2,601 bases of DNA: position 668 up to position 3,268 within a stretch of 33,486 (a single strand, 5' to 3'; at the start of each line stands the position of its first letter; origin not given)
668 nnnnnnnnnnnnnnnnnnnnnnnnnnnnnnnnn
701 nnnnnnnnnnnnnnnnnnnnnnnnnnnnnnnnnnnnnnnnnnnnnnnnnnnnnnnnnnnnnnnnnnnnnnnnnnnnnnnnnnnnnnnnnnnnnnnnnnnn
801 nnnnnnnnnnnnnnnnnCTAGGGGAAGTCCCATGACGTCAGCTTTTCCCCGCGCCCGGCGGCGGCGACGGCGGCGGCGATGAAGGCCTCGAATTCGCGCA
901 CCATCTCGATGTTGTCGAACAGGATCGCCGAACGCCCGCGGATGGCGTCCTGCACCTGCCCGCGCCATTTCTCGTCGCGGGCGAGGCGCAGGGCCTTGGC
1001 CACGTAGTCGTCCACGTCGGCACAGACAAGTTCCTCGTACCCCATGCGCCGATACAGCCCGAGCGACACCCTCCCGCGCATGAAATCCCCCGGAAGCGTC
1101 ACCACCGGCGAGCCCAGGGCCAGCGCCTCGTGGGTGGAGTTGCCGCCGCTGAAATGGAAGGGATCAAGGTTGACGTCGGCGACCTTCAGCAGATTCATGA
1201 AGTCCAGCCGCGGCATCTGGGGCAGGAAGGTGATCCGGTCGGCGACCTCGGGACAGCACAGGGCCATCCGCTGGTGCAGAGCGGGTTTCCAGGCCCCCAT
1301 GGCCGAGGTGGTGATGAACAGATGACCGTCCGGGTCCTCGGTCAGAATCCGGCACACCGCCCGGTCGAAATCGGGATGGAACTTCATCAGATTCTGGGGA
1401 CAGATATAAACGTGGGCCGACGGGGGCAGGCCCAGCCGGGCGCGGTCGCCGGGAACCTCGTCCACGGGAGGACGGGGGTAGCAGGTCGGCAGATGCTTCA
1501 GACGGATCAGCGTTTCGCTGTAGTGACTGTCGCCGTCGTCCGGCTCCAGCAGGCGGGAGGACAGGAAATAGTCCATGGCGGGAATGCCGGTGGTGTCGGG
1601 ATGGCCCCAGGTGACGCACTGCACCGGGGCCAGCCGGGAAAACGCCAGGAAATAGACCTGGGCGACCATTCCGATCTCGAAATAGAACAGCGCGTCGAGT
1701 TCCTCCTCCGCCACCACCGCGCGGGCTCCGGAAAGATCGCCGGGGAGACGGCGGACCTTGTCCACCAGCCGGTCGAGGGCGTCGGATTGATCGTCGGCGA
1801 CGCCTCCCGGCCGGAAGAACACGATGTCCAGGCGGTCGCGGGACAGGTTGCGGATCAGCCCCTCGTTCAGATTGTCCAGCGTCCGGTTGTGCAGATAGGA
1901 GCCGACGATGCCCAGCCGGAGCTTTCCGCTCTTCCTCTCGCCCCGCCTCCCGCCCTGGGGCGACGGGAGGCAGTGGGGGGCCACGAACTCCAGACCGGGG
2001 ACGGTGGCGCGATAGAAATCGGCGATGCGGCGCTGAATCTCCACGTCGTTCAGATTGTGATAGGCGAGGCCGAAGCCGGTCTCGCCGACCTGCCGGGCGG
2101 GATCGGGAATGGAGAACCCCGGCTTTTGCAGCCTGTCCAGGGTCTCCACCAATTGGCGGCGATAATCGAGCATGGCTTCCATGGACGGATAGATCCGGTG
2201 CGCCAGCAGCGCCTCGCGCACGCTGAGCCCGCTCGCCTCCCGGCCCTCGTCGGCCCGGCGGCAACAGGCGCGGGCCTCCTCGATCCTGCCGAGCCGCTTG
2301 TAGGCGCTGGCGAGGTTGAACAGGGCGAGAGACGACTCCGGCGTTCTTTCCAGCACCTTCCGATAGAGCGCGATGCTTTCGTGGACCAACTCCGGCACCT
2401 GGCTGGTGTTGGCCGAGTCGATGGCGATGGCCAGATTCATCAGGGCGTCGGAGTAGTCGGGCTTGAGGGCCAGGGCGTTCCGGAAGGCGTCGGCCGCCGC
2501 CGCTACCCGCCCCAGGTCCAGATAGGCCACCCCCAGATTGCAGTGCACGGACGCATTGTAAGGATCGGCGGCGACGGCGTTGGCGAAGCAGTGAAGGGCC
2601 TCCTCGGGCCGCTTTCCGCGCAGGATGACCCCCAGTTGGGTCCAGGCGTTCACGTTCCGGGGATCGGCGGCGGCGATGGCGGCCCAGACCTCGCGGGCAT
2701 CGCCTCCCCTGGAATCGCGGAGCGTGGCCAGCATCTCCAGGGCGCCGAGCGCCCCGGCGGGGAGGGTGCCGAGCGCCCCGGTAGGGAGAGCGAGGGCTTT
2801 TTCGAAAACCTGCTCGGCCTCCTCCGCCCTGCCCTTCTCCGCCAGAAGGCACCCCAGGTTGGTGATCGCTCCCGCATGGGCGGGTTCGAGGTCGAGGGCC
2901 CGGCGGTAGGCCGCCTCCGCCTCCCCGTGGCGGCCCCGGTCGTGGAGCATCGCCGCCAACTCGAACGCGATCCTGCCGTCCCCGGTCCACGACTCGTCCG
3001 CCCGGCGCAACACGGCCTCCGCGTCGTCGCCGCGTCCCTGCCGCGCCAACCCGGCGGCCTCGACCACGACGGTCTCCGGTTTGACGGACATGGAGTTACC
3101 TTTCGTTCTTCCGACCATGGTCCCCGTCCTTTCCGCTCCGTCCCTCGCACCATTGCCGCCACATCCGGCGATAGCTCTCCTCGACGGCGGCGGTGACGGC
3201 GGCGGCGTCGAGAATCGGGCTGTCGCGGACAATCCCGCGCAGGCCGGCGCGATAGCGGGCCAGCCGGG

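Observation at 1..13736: Six tandem TPR + GT41 (SPINDLY-type) glycosyltransferase paralogs in one translationally coupled operon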

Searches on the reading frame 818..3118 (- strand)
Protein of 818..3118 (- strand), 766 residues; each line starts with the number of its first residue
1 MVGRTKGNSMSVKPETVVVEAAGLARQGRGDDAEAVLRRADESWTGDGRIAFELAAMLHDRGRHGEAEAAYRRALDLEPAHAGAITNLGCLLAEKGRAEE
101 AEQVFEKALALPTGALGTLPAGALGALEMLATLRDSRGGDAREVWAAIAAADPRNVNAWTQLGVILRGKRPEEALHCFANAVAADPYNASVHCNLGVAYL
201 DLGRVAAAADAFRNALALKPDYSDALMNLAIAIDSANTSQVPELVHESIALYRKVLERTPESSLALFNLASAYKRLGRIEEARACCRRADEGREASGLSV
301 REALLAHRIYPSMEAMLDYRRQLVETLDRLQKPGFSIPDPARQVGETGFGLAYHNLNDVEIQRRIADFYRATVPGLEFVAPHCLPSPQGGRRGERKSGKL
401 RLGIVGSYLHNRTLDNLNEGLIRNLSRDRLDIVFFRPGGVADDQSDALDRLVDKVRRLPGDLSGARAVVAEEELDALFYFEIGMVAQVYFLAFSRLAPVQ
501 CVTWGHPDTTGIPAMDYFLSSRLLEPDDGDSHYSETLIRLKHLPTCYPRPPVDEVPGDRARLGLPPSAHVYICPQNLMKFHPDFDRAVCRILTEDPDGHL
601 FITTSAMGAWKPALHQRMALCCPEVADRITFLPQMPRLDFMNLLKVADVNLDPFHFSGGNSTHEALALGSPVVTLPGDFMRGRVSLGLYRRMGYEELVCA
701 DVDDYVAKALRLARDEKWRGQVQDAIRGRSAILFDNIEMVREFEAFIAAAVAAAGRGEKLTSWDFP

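Call 6: search_protein_families(library=pfam, proteins=[window:818-3118:-], max_evalue=0.01)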
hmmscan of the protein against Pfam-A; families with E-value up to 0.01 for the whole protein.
window:818-3118:- (766 aa): 26 families (the best 25 are shown)
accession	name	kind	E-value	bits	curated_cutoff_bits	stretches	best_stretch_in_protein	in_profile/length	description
PF13431.12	TPR_17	-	2.3e-26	90.2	24.4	3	251-284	1-34/34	Tetratricopeptide repeat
PF13181.12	TPR_8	-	7.8e-25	85.3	25.7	3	265-290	3-28/34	Tetratricopeptide repeat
PF07719.23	TPR_2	-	1.6e-24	84.4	27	4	189-222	1-34/34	Tetratricopeptide repeat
PF00515.34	TPR_1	-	4.1e-23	80.6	27.8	3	189-222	1-34/34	Tetratricopeptide repeat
PF13432.12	TPR_16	-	3.3e-22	79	32.7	6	170-222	12-64/65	Tetratricopeptide repeat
PF13414.12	TPR_11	-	6.4e-20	71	26.8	3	172-203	11-42/42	TPR repeat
PF14559.12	TPR_19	-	1.7e-19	70.3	25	3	59-109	2-52/68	Tetratricopeptide repeat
PF13844.12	Glyco_transf_41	-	1.5e-16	60.2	25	2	558-728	358-526/543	Glycosyl transferase family 41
PF13428.12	TPR_14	-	1.2e-15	56.9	23.5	1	195-231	7-43/44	Tetratricopeptide repeat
PF13424.12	TPR_12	-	4.6e-15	56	30.1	3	52-111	7-74/77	Tetratricopeptide repeat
PF13374.12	TPR_10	-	1.7e-12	47.4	27.5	1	82-111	2-31/42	Tetratricopeptide repeat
PF13176.12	TPR_7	-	9.3e-12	44.5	27.9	0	84-112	1-29/36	Tetratricopeptide repeat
PF07721.20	TPR_4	-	1.1e-11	44.6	27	0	265-288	3-26/26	Tetratricopeptide repeat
PF23914.1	TPR_CcmH_CycH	-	4.1e-09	36.9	42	1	195-284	56-142/158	Cytochrome c-type biogenesis protein H TPR domain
PF24575.1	TPR_Slam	-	1.3e-07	32.4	35.2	0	51-105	50-104/104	Surface lipoprotein assembly modifier, N-terminal TPR repeats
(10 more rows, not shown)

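Call 14: search_protein_families(library=ncbifam, proteins=[window:818-3118:-], max_evalue=0.00001)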
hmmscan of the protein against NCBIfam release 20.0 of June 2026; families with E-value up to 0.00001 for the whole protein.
window:818-3118:- (766 aa): 13 families
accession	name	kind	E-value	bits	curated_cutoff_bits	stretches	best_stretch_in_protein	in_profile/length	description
TIGR02917.1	PEP_TPR_lipo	equivalog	5.9e-21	74.1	312.2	1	26-236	443-648/899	XrtA/PEP-CTERM system TPR-repeat protein PrsT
NF033920.0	C39_PA2778_fam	equivalog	3.2e-20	72.6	150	1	9-111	151-253/255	PA2778 family cysteine peptidase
NF049992.1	NGTferase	equivalog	1.6e-19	70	1000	1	469-724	329-582/614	UDP-glucose:protein N-beta-glucosyltransferase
TIGR02521.1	type_IV_pilW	equivalog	2e-19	70.1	154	2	26-112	43-129/234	type IV pilus biogenesis/stability protein PilW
NF040959.1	MamA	equivalog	6.6e-19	68.2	200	1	142-237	91-187/204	magnetosome protein MamA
NF033762.1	social_mot_Tgl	equivalog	2.9e-14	53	225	0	172-236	48-114/252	social motility TPR repeat lipoprotein Tgl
TIGR02552.1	LcrH_SycD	equivalog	5.5e-14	52.1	104.8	1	140-222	36-119/136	SycD/LcrH family type III secretion system chaperone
NF002725.1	PRK02603.1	equivalog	1.3e-09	38.3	143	0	22-112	41-143/173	photosystem I assembly protein Ycf3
NF033758.1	gliding_GltE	equivalog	3.1e-09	36.3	225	1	178-289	75-180/411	adventurous gliding motility TPR repeat lipoprotein GltE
NF008520.0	PRK11447.1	equivalog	5.2e-08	31.2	858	0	12-108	571-663/1157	cellulose synthase complex outer membrane protein BcsC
NF052415.1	T3SS_chap_SctY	equivalog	1.1e-07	32.3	70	0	133-217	17-105/106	type III secretion apparatus assembly chaperone SctY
TIGR00540.1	TPR_hemY_coli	hypoth_equivalog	1.5e-06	27.3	142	0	166-239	303-375/385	heme biosynthesis-associated TPR protein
NF008391.2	PRK11189.1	equivalog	2.4e-06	27.2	250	0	178-233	88-143/297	lipoprotein NlpI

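Call 15: search_solved_structures(query=window:818-3118:-, max_evalue=0.00001, show_alignments=1)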
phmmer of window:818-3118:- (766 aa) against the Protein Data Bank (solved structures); distinct sequences matched with E-value up to 0.00001: 83 (the best 60 are shown).
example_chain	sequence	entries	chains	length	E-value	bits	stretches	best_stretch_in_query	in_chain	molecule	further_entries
7yea_A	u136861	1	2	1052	9.4e-54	185.8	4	58-234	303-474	UDP-N-acetylglucosamine--peptide N-acetylglucosaminyltransferase 110 kDa subunit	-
7yeh_B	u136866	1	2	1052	1.1e-53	185.7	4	57-234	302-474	UDP-N-acetylglucosamine--peptide N-acetylglucosaminyltransferase 110 kDa subunit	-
7ntf_A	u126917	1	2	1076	3.9e-53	183.8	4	58-234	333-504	Isoform 1 of UDP-N-acetylglucosamine--peptide N-acetylglucosaminyltransferase 110 kDa subu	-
7y4i_A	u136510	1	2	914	9.1e-51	176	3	468-722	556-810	Probable UDP-N-acetylglucosamine--peptide N-acetylglucosaminyltransferase SPINDLY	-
8dtf_A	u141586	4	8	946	2.4e-50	174.6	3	468-722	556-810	Probable UDP-N-acetylglucosamine--peptide N-acetylglucosaminyltransferase SPINDLY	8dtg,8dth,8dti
9qhb_A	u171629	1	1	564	8.8e-44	152.9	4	51-282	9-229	Engineered tetratricopeptide repeat protein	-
1w3b_A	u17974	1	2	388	1.9e-30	108.8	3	164-292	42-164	UDP-N-ACETYLGLUCOSAMINE--PEPTIDE N-ACETYLGLUCOSAMINYLTRANSFERASE 110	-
6eou_A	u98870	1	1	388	3.4e-30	107.9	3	164-292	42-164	UDP-N-acetylglucosamine--peptide N-acetylglucosaminyltransferase 110 kDa subunit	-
6q4m_A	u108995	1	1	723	1.6e-29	105.7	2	79-234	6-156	UDP-N-acetylglucosamine--peptide N-acetylglucosaminyltransferase 110 kDa subunit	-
5djs_A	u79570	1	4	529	2.2e-29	105.3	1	399-727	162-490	Tetratricopeptide TPR_2 repeat protein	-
8cm9_A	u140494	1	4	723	3e-29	104.8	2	79-234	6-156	UDP-N-acetylglucosamine--peptide N-acetylglucosaminyltransferase 110 kDa subunit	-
3pe3_A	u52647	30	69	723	4.5e-29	104.2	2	79-234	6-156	UDP-N-acetylglucosamine--peptide N-acetylglucosaminyltransferase 110 kDa subunit | UDP-N-ACETYLGLUCOSAMINE--PEPTIDE N-ACETYLGLUCOSAMINYL TRANSFERASE 110 KDA SUB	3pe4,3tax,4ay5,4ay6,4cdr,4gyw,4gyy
5hgv_A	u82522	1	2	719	4.6e-29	104.2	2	79-234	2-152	UDP-N-acetylglucosamine--peptide N-acetylglucosaminyltransferase 110 kDa subunit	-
6tka_AAA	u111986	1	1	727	4.7e-29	104.1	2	79-234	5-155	UDP-N-acetylglucosamine--peptide N-acetylglucosaminyltransferase 110 kDa subunit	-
6ibo_A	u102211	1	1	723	5.2e-29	104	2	79-234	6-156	UDP-N-acetylglucosamine--peptide N-acetylglucosaminyltransferase 110 kDa subunit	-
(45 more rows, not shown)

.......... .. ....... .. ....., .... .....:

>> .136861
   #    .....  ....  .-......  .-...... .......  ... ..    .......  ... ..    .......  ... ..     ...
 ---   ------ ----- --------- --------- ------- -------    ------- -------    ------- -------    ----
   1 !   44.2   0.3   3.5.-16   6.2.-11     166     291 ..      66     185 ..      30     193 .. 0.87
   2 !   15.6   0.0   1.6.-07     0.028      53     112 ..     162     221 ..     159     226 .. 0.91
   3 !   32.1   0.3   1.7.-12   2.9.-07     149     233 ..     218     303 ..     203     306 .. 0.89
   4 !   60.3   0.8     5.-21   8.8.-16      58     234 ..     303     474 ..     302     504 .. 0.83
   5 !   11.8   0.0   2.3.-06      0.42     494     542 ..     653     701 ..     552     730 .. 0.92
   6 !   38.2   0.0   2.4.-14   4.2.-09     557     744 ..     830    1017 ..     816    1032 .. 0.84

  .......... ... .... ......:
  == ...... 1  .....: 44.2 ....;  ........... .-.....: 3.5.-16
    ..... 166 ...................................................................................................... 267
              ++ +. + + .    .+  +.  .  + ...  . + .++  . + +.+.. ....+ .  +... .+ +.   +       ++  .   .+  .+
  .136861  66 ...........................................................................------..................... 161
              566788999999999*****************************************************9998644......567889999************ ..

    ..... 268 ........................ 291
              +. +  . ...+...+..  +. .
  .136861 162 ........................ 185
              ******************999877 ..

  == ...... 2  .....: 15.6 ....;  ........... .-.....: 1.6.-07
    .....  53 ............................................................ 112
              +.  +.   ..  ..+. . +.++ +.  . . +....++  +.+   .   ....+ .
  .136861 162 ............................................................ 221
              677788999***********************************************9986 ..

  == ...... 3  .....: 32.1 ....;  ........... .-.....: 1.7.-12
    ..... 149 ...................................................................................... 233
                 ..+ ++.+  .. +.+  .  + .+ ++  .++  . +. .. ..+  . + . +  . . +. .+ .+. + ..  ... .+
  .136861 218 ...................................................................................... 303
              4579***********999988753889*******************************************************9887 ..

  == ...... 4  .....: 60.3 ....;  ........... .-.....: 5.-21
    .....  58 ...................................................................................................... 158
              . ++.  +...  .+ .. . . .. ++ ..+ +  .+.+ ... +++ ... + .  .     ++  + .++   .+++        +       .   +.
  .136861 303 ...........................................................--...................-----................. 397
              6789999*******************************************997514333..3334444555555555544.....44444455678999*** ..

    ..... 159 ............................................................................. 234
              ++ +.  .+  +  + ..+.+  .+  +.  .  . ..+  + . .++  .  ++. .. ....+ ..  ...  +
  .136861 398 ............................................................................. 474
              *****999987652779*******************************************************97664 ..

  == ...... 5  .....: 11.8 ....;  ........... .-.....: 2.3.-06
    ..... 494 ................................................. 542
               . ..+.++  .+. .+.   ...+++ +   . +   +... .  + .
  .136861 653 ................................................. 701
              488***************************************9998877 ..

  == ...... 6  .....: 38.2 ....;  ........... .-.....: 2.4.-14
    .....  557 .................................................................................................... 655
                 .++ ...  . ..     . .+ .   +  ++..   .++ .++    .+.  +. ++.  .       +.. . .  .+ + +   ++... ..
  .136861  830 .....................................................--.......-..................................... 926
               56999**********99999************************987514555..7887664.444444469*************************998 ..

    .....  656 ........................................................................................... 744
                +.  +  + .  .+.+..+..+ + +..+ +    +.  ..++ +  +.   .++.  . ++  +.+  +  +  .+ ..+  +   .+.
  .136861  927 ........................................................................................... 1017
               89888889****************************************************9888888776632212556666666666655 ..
